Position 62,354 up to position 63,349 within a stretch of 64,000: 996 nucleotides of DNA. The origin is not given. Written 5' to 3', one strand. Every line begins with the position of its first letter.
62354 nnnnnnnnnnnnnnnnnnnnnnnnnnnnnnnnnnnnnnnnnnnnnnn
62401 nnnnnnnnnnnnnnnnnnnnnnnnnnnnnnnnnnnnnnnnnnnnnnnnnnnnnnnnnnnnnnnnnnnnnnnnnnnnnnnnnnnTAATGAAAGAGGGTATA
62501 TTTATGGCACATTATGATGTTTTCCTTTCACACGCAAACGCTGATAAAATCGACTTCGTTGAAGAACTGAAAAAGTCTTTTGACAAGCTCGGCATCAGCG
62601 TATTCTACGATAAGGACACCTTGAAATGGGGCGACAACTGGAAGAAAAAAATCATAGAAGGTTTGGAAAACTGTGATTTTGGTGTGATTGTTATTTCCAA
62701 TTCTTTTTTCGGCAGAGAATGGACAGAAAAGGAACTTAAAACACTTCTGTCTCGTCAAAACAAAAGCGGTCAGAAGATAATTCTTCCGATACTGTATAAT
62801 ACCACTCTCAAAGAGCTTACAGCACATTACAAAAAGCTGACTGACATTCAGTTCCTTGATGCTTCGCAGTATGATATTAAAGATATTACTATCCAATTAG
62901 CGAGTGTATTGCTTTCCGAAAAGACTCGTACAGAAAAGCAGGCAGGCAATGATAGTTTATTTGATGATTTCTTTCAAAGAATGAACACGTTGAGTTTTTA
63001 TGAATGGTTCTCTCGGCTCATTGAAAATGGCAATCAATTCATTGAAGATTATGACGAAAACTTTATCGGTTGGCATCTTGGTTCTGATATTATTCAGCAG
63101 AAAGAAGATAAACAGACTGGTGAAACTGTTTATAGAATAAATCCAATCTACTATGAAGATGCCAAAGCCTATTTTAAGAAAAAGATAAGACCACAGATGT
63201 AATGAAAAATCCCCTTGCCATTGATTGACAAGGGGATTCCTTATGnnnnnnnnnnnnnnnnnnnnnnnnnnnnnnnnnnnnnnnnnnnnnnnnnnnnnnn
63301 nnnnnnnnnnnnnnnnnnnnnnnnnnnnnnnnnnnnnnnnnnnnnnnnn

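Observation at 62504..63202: TIR-domain protein as the fourth gene of a Type I restriction-modification operon, a PrrC-like guard/effector arrangement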

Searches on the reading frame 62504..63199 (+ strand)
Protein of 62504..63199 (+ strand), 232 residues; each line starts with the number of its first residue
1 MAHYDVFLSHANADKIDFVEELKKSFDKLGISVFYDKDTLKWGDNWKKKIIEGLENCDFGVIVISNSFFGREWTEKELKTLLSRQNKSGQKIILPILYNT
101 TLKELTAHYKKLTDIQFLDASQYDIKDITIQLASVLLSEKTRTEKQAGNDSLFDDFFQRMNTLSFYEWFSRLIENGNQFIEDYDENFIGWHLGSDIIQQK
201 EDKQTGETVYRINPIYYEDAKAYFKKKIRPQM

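Call 3: search_protein_families(library=pfam, proteins=[window:62504-63199:+], max_evalue=0.01)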
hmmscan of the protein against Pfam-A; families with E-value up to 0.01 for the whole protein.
window:62504-63199:+ (232 aa): 2 families
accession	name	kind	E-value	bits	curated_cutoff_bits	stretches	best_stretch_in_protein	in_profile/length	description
PF13676.11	TIR_2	-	1.1e-21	78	28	1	6-123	1-114/122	TIR domain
PF01582.25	TIR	-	4.9e-14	53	21.3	1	4-101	2-99/179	TIR domain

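Call 4: search_protein_families(library=padloc, proteins=[window:62504-63199:+], max_evalue=0.01)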
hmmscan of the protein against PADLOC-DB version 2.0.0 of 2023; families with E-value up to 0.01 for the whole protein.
window:62504-63199:+ (232 aa): 12 families
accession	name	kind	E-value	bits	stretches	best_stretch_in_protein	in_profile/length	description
PDLC05062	PDC-S66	-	4.5e-43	145.7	1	3-136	148-280/282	-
PDLC00417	ThsB1|ThsB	-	4.7e-28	96.6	1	2-135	165-298/303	TIR-like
PDLC02961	RT-TIR_XII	-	1.1e-12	45.6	1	2-131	346-467/475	single gene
PDLC02962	RT-TIR_XII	-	1.2e-11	42.2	1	3-118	345-459/478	single gene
PDLC02012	SAVED5--SAVED_TIR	-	3.2e-09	34.4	1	5-99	15-107/404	-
PDLC00424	ThsB1|ThsB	-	5.6e-09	34.1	1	5-133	103-229/234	TIR-like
PDLC02421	Aga_TIR-PNTD1-PNTD2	-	1.1e-08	32.6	1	5-118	5-118/430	Class I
PDLC02403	Aga_TIR-PNTD1-PNTD2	-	4.1e-08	30.7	1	6-119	5-118/443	Class I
PDLC03015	TIR-NLR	-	2.1e-07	28.1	1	6-102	4-98/824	-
PDLC00434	ThsB1|ThsB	-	0.00084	16.5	1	6-126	141-259/396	TIR-like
PDLC00435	ThsB1|ThsB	-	0.001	16.7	1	2-38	63-98/281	TIR-like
PDLC02400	Aga_TIR-PNTD1-PNTD2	-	0.0065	12.8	1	6-67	189-250/639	Class I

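Call 5: find_homologous_proteins(query=window:62504-63199:+, max_evalue=0.001)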
Query window:62504-63199:+ (232 aa): 423 proteins with E <= 0.001 among 857 candidates; the best 120 are listed.
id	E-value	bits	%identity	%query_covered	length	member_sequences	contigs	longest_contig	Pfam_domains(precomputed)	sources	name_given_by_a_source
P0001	5.3e-151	519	100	100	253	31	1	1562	PF01582.26,PF13676.12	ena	-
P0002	1.9e-136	471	90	100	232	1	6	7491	PF01582.26,PF13676.12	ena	-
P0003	3.5e-130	450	86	100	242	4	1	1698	PF01582.26,PF13676.12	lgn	-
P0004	7.8e-124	430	84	100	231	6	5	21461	PF01582.26,PF13676.12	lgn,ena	-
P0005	3.5e-123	428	83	99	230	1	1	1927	PF01582.26,PF13676.12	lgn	-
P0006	5.5e-118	411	78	100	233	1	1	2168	PF01582.26,PF13676.12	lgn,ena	-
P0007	3.7e-116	405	78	100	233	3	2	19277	PF01582.26,PF13676.12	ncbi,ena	-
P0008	4.7e-110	385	75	100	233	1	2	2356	PF01582.26,PF13676.12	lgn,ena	-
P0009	2.0e-108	379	73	100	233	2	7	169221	PF01582.26,PF13676.12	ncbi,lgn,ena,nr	ncbi:MAG: toll/interleukin-1 receptor domain-containing protein [Lachnospiraceae bacterium]|nr:toll/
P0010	1.1e-93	331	82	77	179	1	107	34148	PF13676.12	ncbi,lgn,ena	-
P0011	3.0e-85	304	59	99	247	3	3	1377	PF01582.26,PF13676.12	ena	-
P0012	1.0e-84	302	58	100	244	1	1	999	PF01582.26,PF13676.12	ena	-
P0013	8.3e-84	299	58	100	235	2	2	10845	PF01582.26,PF13676.12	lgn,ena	-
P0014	1.7e-83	298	59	100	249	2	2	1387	PF01582.26,PF13676.12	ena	-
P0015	5.9e-83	296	58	100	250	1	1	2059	PF01582.26,PF13676.12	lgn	-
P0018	6.3e-82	293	58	100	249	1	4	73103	PF01582.26,PF13676.12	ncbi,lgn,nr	ncbi:MAG: toll/interleukin-1 receptor domain-containing protein [Lachnospiraceae bacterium]|nr:toll/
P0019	1.8e-81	291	60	99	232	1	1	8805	PF01582.26,PF13676.12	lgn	-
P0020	2.0e-81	291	56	100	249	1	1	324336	PF01582.26,PF13676.12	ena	-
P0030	9.5e-71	256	54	99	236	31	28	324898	PF01582.26,PF13676.12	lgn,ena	-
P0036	1.3e-67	246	51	99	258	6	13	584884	PF01582.26,PF13676.12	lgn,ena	-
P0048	8.3e-65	237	48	100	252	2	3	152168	PF01582.26,PF13676.12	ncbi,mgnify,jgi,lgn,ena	mgnify:FL=1|jgi:hypothetical protein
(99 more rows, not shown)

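Call 9: find_related_loci(query=A1, collection=genome_contigs, flank=10000)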
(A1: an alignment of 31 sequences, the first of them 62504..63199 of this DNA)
Query A1 (232 aa) in genome_contigs; peptide patterns used: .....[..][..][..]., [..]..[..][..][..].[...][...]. (x = any residue, [..] = any of these).
97 stretches matched a pattern; 33 encode a relative of the query (tblastn E <= 1e-3); 33 distinct loci.
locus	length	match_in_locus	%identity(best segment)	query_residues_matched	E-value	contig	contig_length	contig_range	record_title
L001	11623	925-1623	78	1-232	3e-122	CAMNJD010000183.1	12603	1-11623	MAG: uncultured Ruminococcus sp. isolate SRR873599_bin.12_metaWRAP_v1.3_MAG genome assembly, contig: ERZ1756080.987958,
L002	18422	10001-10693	83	1-232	8e-129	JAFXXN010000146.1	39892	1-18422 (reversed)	MAG: Lachnospiraceae bacterium isolate RGIG6836 Sheep_Rumen-4__c1129273, whole genome shotgun sequence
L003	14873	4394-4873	56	4-166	6e-55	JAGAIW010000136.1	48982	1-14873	MAG: Clostridia bacterium isolate RGIG8483 Water_deer_Cecum-1__c276152, whole genome shotgun sequence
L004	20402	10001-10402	60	4-137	8e-53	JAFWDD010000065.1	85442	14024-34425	MAG: Bacillota bacterium isolate RGIG5631 Sheep_Duodenum-3__c545965, whole genome shotgun sequence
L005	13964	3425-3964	47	1-187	8e-53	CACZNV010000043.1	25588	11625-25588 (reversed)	MAG: uncultured Ruminococcus sp. isolate RUG12790 genome assembly, contig: RUG12790_asm_43, whole genome shotgun sequenc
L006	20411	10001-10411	58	1-137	1e-52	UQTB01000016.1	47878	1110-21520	uncultured Clostridiales bacterium isolate UMGS621 genome assembly, contig: NODE_548_length_47878_cov_12.181231, whole g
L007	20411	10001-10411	59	1-137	3e-52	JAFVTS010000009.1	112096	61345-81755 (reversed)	MAG: Clostridia bacterium isolate RGIG5386 Sheep_Colon-3__c535, whole genome shotgun sequence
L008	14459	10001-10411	59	1-137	1e-51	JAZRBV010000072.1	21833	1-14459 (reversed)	MAG: Eubacteriales bacterium isolate T1900045124_TC20190118.MAGScoT_cleanbin_000005 SGB_4856_k141_285980, whole genome s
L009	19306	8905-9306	57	4-137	3e-51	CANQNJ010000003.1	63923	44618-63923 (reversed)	MAG: uncultured Clostridia bacterium isolate Lapin-012__bin45 genome assembly, contig: Lapin-012__NODE_877_length_63923_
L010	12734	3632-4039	58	2-137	4e-51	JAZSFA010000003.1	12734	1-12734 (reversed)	MAG: Eubacteriales bacterium isolate T1900044586_TS20190052.MAGScoT_cleanbin_000011 SGB_598_k141_942951, whole genome sh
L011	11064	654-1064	58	1-137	1e-50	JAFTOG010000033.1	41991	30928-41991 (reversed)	MAG: Clostridia bacterium isolate RGIG3999 Roe_deer_Cecum-4__c340445, whole genome shotgun sequence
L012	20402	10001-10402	58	4-137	4e-50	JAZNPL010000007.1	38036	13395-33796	MAG: Christensenellaceae bacterium isolate T1900044834_TS20190300.MAGScoT_cleanbin_000015 SGB_2912_k141_1431831, whole g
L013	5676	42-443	58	4-137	3e-50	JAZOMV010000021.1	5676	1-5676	MAG: Christensenellaceae bacterium isolate T1900045644_YK20190338.MAGScoT_cleanbin_000022 SGB_8155_k141_2709893, whole g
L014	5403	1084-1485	57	4-137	5e-50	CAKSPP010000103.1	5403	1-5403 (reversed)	MAG: uncultured Eubacteriales bacterium isolate REFINED_METABAT215_TOP10_CONTIGS_1500_ASSEMBLY_K77_MERGED__Hadza_MoBio_h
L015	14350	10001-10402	57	4-137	7e-50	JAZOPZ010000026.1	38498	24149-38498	MAG: Christensenellaceae bacterium isolate T1900045570_YK20190264.MAGScoT_cleanbin_000013 SGB_7972_k141_3684282, whole g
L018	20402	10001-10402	59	4-137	2e-48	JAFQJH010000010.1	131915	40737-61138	MAG: Clostridia bacterium isolate RGIG1871 Goat_Cecum-6__c233, whole genome shotgun sequence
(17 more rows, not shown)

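Call 11: find_encoding_contigs(protein=P0009, flank=10000, max_places=6)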
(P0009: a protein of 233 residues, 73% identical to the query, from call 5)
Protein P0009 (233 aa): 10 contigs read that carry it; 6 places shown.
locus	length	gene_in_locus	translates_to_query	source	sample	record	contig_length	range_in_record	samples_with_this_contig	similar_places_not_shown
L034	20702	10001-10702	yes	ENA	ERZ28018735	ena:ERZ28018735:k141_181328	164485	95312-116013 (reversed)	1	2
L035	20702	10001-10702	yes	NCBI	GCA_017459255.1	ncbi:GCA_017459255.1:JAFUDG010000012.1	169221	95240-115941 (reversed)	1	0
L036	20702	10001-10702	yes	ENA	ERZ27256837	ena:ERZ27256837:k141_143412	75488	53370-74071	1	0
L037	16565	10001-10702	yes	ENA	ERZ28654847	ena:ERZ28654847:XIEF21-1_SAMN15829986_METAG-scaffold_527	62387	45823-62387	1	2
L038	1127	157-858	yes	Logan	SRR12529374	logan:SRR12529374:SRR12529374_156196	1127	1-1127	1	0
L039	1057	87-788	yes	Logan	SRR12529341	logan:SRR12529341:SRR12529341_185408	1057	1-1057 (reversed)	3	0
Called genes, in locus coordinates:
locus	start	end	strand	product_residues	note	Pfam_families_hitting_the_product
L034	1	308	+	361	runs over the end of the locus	PF00990:GGDEF, PF00563:EAL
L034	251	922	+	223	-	PF00563:EAL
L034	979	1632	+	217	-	PF01569:PAP2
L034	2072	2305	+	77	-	PF09035:Tn916-Xis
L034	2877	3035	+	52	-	PF01402:RHH_1 (weak)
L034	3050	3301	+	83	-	-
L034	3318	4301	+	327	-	PF07804:HipA_C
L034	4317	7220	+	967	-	PF04313:HSDR_N, PF00270:DEAD, PF04851:ResIII, PF18766:SWI2_SNF2, PF22679:T1R_D3-like, PF12008:EcoR124_C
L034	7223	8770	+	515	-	PF12161:HsdM_N, PF02384:N6_Mtase, PF07669:Eco57I (faint)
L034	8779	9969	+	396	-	PF01420:Methylase_S (weak)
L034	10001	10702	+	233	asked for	PF01582:TIR, PF13676:TIR_2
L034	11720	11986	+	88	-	-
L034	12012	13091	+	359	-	PF06970:RepA_N, PF19481:DUF6017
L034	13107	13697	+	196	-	-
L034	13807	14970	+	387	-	PF17761:DUF1016_N, PF06250:YhcG_C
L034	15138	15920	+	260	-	-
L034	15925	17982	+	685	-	PF02534:T4SS-DNA_transf, PF10412:TrwB_AAD_bind, PF12696:TraG-D_C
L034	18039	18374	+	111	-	PF12750:Maff2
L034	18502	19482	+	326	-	PF19478:TrbL_2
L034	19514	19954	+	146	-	PF12666:PrgI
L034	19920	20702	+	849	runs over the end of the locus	PF19044:P-loop_TraG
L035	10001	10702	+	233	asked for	PF01582:TIR, PF13676:TIR_2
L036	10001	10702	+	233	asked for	PF01582:TIR, PF13676:TIR_2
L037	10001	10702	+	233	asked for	PF01582:TIR, PF13676:TIR_2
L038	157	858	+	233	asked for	PF01582:TIR, PF13676:TIR_2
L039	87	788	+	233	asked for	PF01582:TIR, PF13676:TIR_2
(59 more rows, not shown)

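Call 12: find_encoding_contigs(protein=P0004, flank=10000, max_places=5)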
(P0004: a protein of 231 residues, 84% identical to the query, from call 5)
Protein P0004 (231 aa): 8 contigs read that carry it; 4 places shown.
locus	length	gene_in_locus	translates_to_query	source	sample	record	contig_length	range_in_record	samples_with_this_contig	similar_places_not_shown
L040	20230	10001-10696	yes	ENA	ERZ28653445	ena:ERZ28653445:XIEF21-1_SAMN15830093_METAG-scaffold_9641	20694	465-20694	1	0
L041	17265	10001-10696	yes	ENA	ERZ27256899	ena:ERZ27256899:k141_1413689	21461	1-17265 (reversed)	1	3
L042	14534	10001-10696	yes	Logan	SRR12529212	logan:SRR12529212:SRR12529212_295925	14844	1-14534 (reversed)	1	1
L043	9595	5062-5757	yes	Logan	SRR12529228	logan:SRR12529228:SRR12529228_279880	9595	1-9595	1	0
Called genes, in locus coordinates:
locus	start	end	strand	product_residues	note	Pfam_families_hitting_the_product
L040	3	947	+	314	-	-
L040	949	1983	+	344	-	PF07669:Eco57I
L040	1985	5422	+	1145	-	PF04851:ResIII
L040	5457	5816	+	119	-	-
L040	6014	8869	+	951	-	PF01878:EVE (weak), PF20720:nSTAND3 (weak), PF07728:AAA_5, PF28529:McrB_lid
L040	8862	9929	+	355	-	PF10117:McrBC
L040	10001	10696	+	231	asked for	PF01582:TIR, PF13676:TIR_2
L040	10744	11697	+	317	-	PF14022:DUF4238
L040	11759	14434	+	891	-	PF00580:UvrD-helicase, PF01443:Viral_helicase1 (faint), PF13086:AAA_11 (faint), PF13245:AAA_19, PF00580:UvrD-helicase, PF13361:UvrD_C, PF13538:UvrD_C_2 (weak), PF01396:Zn_ribbon_Top1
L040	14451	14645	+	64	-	-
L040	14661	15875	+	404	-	PF01841:Transglut_core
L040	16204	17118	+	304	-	-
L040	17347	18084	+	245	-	-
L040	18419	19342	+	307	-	-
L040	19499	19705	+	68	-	-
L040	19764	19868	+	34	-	-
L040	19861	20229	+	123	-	?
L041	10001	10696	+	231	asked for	PF01582:TIR, PF13676:TIR_2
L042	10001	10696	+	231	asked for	PF01582:TIR, PF13676:TIR_2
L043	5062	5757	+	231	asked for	PF01582:TIR, PF13676:TIR_2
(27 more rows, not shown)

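Call 14: find_encoding_contigs(protein=P0007, flank=8000, max_places=2)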
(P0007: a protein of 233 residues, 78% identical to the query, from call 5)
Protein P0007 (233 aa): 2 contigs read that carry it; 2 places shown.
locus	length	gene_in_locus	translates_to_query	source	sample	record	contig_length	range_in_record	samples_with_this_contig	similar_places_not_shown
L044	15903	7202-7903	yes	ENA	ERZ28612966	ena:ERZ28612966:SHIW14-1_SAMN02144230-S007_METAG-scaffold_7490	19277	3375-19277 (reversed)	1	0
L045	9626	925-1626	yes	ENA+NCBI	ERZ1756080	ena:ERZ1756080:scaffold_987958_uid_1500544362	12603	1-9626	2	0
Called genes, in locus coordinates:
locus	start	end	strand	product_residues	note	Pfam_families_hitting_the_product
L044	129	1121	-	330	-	-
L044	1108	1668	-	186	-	PF04542:Sigma70_r2, PF08281:Sigma70_r4_2, PF04545:Sigma70_r4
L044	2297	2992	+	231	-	PF02586:SRAP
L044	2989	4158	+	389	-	PF14022:DUF4238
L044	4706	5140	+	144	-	PF00239:Resolvase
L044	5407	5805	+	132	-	PF08849:BrxA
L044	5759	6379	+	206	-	PF13337:BrxL_ATPase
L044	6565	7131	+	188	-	-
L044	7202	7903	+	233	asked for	PF01582:TIR, PF13676:TIR_2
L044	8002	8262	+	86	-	-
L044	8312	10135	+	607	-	PF13166:AAA_13, PF13304:AAA_21 (faint)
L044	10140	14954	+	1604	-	PF00270:DEAD, PF00271:Helicase_C, PF00580:UvrD-helicase, PF13245:AAA_19, PF13604:AAA_30, PF00580:UvrD-helicase, PF13361:UvrD_C, PF13538:UvrD_C_2, +4 more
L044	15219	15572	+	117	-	-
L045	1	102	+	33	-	?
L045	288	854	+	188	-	-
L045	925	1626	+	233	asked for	PF01582:TIR, PF13676:TIR_2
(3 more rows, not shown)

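Call 15: find_encoding_contigs(protein=P0018, flank=8000, max_places=2)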
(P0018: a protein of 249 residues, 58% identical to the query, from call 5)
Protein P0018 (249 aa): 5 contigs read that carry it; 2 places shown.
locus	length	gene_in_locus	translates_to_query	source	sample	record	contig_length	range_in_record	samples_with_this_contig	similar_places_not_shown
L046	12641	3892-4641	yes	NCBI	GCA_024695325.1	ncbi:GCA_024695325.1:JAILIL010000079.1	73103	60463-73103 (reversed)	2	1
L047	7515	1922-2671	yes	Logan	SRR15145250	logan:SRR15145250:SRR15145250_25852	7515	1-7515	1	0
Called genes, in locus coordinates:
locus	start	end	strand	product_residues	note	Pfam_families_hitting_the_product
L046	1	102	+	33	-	?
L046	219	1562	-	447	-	PF00078:RVT_1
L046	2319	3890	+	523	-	PF12161:HsdM_N, PF02384:N6_Mtase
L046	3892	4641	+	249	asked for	PF01582:TIR, PF13676:TIR_2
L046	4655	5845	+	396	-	PF01420:Methylase_S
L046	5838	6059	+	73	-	-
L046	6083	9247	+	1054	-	PF04313:HSDR_N, PF00270:DEAD, PF04851:ResIII, PF18766:SWI2_SNF2, PF22679:T1R_D3-like, PF12008:EcoR124_C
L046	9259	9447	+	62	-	PF10723:RepB-RCR_reg (weak)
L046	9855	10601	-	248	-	PF07853:DUF1648, PF13630:SdpI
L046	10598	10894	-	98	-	PF12840:HTH_20, PF01022:HTH_5, PF12802:MarR_2 (weak), PF13412:HTH_24 (weak), PF01978:TrmB (weak)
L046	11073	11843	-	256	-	PF12679:ABC2_membrane_2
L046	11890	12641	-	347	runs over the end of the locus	PF13732:DrrA1-3_C (faint), PF00005:ABC_tran, PF13304:AAA_21 (faint)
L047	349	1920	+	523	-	PF12161:HsdM_N, PF02384:N6_Mtase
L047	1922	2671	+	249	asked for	PF01582:TIR, PF13676:TIR_2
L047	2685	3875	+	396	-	PF01420:Methylase_S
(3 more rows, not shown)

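Call 16: find_encoding_contigs(protein=P0030, flank=8000, max_places=3)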
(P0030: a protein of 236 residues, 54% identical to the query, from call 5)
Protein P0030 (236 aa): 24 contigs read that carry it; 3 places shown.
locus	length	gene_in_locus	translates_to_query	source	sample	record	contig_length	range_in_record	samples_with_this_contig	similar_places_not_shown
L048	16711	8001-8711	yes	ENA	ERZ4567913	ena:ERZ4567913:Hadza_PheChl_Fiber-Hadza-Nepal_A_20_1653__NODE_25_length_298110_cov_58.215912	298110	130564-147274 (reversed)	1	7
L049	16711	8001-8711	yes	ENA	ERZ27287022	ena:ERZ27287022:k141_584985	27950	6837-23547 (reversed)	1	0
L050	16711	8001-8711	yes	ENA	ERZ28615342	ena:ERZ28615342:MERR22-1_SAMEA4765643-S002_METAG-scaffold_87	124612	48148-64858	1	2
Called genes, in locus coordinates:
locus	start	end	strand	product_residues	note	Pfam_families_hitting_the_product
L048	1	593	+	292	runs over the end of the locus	-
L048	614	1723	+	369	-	PF00709:Adenylsucc_synt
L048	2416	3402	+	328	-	-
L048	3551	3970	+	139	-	PF04505:CD225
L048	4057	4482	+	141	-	-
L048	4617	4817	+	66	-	-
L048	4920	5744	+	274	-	PF06855:YozE_SAM_like (faint)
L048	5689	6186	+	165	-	-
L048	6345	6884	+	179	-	-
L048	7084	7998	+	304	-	PF13651:EcoRI_methylase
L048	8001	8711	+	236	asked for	PF01582:TIR, PF13676:TIR_2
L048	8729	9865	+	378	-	PF03235:GmrSD_N, PF01844:HNH, PF14279:HNH_5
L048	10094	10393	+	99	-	-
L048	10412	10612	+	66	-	-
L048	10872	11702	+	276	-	PF09709:Cas_Csd1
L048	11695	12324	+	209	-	-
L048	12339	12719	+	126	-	-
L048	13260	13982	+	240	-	-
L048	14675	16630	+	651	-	PF22745:Nlig-Ia, PF01653:DNA_ligase_aden, PF03120:OB_DNA_ligase, PF14520:HHH_5 (faint), PF12826:HHH_2 (faint), PF00533:BRCT, PF12738:PTCB-BRCT (weak)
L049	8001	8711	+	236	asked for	PF01582:TIR, PF13676:TIR_2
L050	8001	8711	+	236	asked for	PF01582:TIR, PF13676:TIR_2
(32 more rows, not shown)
